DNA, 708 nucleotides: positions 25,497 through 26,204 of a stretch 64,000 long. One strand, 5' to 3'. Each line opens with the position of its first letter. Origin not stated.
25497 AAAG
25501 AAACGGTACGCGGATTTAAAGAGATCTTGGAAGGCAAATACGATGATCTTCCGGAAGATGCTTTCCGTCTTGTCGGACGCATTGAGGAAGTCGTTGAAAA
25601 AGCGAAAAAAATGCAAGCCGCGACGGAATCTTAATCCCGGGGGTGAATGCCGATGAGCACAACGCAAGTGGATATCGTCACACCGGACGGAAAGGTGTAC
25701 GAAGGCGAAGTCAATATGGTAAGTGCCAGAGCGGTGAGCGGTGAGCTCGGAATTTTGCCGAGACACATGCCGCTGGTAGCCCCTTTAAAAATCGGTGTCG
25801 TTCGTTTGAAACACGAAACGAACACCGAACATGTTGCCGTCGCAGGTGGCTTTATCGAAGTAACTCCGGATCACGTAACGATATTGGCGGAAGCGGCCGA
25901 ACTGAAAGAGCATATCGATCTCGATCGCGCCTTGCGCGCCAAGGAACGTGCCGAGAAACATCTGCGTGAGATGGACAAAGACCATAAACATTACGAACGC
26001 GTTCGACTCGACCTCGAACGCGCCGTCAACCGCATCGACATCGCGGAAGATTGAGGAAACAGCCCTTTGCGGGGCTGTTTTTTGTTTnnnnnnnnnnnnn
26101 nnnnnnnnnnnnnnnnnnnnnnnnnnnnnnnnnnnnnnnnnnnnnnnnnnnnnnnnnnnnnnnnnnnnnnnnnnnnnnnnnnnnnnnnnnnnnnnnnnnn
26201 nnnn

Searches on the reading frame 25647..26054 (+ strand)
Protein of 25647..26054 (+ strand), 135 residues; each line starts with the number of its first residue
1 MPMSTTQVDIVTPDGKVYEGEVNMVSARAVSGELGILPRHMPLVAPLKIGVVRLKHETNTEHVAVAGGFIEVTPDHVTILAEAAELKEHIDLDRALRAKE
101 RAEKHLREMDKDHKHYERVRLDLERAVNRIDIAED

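Call 22: find_related_loci(query=window:25647-26051:+, collection=genome_contigs, flank=10000)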
Query window:25647-26051:+ (135 aa) in genome_contigs; peptide patterns used: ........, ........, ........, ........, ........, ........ (x = any residue, [..] = any of these).
209 stretches matched a pattern; 55 encode a relative of the query (tblastn E <= 1e-3); 55 distinct loci.
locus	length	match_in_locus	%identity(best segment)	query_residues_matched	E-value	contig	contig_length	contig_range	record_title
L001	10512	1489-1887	86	2-134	8e-75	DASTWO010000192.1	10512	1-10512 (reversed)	MAG TPA_asm: Bacillales bacterium isolate SMAG_U2390 k141_305670, whole genome shotgun sequence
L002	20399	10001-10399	54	3-133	2e-42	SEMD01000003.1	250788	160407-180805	Sporolactobacillus sp. THM7-4 NODE_3_length_250788_cov_120.72, whole genome shotgun sequence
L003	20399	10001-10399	53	3-135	2e-41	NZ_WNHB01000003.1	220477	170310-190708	Terrilactibacillus tamarindi strain BCM23-1 3, whole genome shotgun sequence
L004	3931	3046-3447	51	3-134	9e-35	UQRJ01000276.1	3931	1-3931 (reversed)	uncultured Sporolactobacillus sp. isolate UMGS561 genome assembly, contig: NODE_2595_length_3931_cov_6.624097, whole gen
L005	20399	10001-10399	48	3-135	8e-30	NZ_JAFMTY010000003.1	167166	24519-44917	Alicyclobacillus fructus strain FSL-W10-0059 NODE_3_length_167166_cov_50.645729, whole genome shotgun sequence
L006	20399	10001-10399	46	3-135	2e-28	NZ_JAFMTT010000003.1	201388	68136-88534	Alicyclobacillus mali (ex Roth et al. 2021) strain FSL-W10-0018 NODE_3_length_201388_cov_33.765198, whole genome shotgun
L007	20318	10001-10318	52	3-107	3e-28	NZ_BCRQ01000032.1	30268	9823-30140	Alicyclobacillus sendaiensis NBRC 100866, whole genome shotgun sequence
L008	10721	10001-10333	50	3-112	8e-28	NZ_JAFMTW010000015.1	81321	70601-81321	Alicyclobacillus suci strain VF-FSL-W10-0049 NODE_15_length_81321_cov_59.375625, whole genome shotgun sequence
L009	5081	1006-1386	45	8-134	9e-24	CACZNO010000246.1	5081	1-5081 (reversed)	MAG: uncultured Erysipelotrichaceae bacterium isolate RUG12781 genome assembly, contig: RUG12781_asm_246, whole genome s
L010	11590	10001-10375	43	10-134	2e-23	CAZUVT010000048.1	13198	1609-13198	MAG TPA_asm: uncultured Erysipelotrichaceae bacterium isolate SRP199465_co2_865 genome assembly, contig: NODE_14705_leng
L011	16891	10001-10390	42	1-134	1e-22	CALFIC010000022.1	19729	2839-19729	MAG TPA_asm: uncultured Chloroflexi bacterium isolate SRR6231140_bin.70_CONCOCT_v1.1_MAG genome assembly, contig: ERZ650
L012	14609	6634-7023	42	1-134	2e-22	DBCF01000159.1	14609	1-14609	MAG TPA_asm: Roseiflexaceae bacterium UBA965 UBA965_contig_50271, whole genome shotgun sequence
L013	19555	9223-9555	41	4-114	6e-22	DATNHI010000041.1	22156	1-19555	MAG TPA_asm: Verrucomicrobiia bacterium isolate SMAG_U11343 k141_949639, whole genome shotgun sequence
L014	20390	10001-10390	42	1-134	3e-21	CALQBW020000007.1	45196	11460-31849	MAG: Singulisphaera sp. GP187 isolate HRS-HS13-bin-108 genome assembly, contig: HRSG-H13-C1058, whole genome shotgun seq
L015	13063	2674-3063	42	1-134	4e-21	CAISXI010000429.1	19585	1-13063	MAG: uncultured Roseiflexaceae bacterium isolate Erken-D4_bin-0303 genome assembly, contig: bin-0303:429/540, whole geno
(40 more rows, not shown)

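Call 26: find_encoding_contigs(protein=window:25647-26054:+, flank=10000, max_places=10)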
Protein window:25647-26054:+ (135 aa): no gene with exactly this product is on record in the collection.

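Call 39: find_encoding_contigs(protein=P0007, flank=10000)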
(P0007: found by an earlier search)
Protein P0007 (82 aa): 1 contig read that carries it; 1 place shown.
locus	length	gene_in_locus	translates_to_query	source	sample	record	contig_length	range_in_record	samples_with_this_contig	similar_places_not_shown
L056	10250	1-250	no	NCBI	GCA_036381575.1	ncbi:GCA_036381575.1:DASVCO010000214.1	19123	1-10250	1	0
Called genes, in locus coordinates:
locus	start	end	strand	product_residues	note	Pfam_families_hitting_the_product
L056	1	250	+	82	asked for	PF00507:Oxidored_q4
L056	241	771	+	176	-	PF01058:Oxidored_q6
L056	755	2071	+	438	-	-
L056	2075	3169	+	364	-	PF00346:Complex1_49kDa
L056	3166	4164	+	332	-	PF00146:NADHdh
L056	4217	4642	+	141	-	PF13183:Fer4_8 (faint), PF13534:Fer4_17 (faint), PF13746:Fer4_18 (faint), PF14697:Fer4_21 (weak), PF00037:Fer4 (weak), PF12838:Fer4_7, PF13187:Fer4_9 (weak), PF00037:Fer4 (weak), +5 more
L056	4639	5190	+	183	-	PF00499:Oxidored_q3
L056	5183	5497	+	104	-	PF00420:Oxidored_q2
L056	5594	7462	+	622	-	PF00662:Proton_antipo_N, PF00361:Proton_antipo_M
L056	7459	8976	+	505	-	PF00361:Proton_antipo_M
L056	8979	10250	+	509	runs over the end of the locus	PF00361:Proton_antipo_M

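Call 40: find_encoding_contigs(protein=P0008, flank=10000)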
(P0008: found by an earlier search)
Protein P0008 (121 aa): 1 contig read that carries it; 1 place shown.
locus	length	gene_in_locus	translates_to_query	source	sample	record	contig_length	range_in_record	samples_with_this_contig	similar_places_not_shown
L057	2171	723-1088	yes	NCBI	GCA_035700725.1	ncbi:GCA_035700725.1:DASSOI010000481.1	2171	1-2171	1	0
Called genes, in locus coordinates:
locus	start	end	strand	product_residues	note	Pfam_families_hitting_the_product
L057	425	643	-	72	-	-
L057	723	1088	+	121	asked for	PF00507:Oxidored_q4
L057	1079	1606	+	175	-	PF01058:Oxidored_q6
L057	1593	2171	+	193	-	?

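Call 115: search_protein_families(library=ncbifam, proteins=[L057:425-643:-], max_evalue=0.01)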
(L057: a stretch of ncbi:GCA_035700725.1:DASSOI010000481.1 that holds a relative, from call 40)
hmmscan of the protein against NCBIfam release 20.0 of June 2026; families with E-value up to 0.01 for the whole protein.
L057:425-643:- (72 aa): 0 families

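Call 116: search_protein_families(library=phrogs, proteins=[L057:425-643:-], max_evalue=0.01)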
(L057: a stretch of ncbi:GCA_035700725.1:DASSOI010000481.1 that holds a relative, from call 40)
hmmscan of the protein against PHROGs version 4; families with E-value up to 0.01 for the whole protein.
L057:425-643:- (72 aa): 0 families

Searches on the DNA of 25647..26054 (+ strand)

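Call 62: search_rna_families(sources=[L065, L070, L073, L057], threshold=evalue, max_evalue=1)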
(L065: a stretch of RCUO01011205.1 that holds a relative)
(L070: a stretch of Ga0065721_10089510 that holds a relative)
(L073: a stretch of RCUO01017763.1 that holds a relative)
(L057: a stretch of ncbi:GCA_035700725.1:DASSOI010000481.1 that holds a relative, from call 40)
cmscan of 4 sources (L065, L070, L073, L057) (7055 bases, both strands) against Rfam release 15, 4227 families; matches with E-value up to 1: 0.
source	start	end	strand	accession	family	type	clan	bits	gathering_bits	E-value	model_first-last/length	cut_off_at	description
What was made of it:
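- On Any Rfam RNA family: Four other family members give no hit at E <= 1 (call 62).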
